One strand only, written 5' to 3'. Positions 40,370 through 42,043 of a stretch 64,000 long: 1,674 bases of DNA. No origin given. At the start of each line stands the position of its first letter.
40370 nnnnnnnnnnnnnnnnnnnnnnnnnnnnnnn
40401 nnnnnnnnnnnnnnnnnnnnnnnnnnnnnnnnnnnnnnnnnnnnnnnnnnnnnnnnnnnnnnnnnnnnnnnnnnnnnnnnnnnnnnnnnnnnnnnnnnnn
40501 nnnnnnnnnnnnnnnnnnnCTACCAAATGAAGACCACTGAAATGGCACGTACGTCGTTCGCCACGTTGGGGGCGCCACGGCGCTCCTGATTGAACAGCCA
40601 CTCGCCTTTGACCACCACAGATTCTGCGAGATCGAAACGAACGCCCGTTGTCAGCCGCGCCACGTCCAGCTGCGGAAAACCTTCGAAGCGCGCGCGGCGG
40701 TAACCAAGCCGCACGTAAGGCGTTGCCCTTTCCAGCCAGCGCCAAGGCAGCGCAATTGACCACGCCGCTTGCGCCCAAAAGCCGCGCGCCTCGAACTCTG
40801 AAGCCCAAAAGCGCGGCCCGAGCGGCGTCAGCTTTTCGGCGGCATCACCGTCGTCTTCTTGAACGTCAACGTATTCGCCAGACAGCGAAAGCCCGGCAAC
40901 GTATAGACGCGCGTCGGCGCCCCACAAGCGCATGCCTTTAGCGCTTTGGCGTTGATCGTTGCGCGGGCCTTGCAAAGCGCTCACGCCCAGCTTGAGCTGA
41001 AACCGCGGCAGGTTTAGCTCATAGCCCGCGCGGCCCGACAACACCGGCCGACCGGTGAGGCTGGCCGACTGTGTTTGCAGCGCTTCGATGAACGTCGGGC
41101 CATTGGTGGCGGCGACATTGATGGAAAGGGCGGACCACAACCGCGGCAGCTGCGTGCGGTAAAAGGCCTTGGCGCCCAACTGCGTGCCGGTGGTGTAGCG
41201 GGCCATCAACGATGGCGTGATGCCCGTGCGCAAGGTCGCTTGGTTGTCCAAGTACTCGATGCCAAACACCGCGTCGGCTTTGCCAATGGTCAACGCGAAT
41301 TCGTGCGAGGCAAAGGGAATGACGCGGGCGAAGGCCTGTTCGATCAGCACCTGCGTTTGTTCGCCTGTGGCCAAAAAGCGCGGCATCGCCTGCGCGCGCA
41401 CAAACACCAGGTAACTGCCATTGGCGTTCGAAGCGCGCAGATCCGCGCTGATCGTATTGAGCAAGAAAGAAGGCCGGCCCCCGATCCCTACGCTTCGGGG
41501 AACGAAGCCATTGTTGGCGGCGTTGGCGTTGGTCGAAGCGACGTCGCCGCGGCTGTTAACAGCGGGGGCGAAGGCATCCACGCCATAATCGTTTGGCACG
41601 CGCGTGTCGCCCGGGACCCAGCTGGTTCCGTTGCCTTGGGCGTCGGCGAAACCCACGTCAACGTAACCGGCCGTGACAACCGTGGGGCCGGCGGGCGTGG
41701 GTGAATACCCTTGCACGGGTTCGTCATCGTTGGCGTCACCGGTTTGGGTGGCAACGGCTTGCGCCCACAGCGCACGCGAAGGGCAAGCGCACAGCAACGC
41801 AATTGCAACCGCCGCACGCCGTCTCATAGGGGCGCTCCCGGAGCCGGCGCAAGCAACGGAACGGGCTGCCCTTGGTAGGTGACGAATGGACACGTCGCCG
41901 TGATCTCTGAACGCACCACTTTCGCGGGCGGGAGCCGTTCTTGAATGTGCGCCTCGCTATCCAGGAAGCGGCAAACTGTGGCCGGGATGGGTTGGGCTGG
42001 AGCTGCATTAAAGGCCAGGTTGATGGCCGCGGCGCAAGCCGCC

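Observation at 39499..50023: Eight-gene minus-strand array joining a GldA/F/G-type ABC system to a receptor-like kinase and trans-envelope components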

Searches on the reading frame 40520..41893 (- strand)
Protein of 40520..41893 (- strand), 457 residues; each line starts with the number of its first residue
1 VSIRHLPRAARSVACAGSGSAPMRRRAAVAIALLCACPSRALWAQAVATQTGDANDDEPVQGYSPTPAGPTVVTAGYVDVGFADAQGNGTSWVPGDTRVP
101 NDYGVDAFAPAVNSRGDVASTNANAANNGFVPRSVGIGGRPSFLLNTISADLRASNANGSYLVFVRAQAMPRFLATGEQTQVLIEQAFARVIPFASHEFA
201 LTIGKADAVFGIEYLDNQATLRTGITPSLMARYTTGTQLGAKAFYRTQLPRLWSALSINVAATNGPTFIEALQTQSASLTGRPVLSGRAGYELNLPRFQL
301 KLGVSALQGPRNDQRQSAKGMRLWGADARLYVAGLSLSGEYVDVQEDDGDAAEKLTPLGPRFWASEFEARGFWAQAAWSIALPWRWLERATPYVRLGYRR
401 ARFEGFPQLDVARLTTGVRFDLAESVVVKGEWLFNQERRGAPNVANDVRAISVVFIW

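Call 3: search_protein_families(library=pfam, proteins=[window:40520-41893:-], max_evalue=0.01)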
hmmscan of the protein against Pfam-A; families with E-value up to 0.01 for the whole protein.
window:40520-41893:- (457 aa): 1 family
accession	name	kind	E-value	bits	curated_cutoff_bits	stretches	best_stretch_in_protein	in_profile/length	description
PF21620.4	SlpA_C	-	0.00068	18.6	35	1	299-350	213-264/656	S-layer protein SlpA, beta-barrel domain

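Call 7: search_protein_families(library=ncbifam, proteins=[window:40520-41893:-], max_evalue=0.01)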
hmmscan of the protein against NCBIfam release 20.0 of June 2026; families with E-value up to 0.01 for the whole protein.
window:40520-41893:- (457 aa): 0 families

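Call 20: search_solved_structures(query=window:40520-41893:-, max_evalue=10)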
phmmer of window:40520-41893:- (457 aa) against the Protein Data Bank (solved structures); distinct sequences matched with E-value up to 10: 0.

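Call 57: search_protein_families(library=pfam, alignment_id=A5, max_evalue=10)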
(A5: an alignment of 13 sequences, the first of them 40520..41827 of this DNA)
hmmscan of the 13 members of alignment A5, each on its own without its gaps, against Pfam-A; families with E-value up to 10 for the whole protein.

A. member 1, window:40520-41827:- (435 aa): 1 family
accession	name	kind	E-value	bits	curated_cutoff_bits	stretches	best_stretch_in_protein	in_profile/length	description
PF21620.4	SlpA_C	-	0.00062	18.7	35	1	277-328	213-264/656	S-layer protein SlpA, beta-barrel domain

B. families by the number of members that match (of 13 scanned): 4 families
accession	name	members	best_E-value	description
PF07642.17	BBP2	10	0.00077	Putative beta-barrel porin-2, OmpL-like. bbp2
PF13505.12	OMP_b-brl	3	0.0035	Outer membrane protein beta-barrel domain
PF21620.4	SlpA_C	1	0.00062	S-layer protein SlpA, beta-barrel domain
PF07396.17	Porin_O_P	1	0.14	Phosphate-selective porin O and P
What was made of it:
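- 40520..41827 (-): g7: outer-membrane beta-barrel, BBP2/OmpL-like porin (module T). Weak BBP2 hits in 10 of 13 orthologues, plus OMP_b-brl and Porin_O_P hits (call 57).
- On BBP2/OmpL-like outer-membrane porin: BBP2 hits in 10 of 13 orthologues are all below threshold (call 57).
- Closest known: Barrel-lipoprotein or porin-cytochrome outer-membrane complexes. Different: g7 resembles BBP2/OmpL porins, not LptD or MtrB (call 57).
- Checked: g7: weak BBP2/OMP barrel hits in 10 of 13 orthologues (call 57).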

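Call 58: search_solved_structures(query=A5, max_evalue=10)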
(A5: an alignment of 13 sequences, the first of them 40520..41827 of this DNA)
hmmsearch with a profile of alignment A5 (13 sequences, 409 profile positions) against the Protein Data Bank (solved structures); distinct sequences matched with E-value up to 10: 3.
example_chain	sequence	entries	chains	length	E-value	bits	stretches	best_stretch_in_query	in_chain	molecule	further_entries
7jil_Q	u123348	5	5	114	0.3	13.1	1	320-387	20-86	50S ribosomal protein L20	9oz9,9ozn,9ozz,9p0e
4v49_BO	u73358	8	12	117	0.61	12.1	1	320-376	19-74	50S ribosomal protein L20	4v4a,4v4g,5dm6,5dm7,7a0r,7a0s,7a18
1nkw_O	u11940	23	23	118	0.63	12.1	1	320-376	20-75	50S ribosomal protein L20 | ribosomal protein L20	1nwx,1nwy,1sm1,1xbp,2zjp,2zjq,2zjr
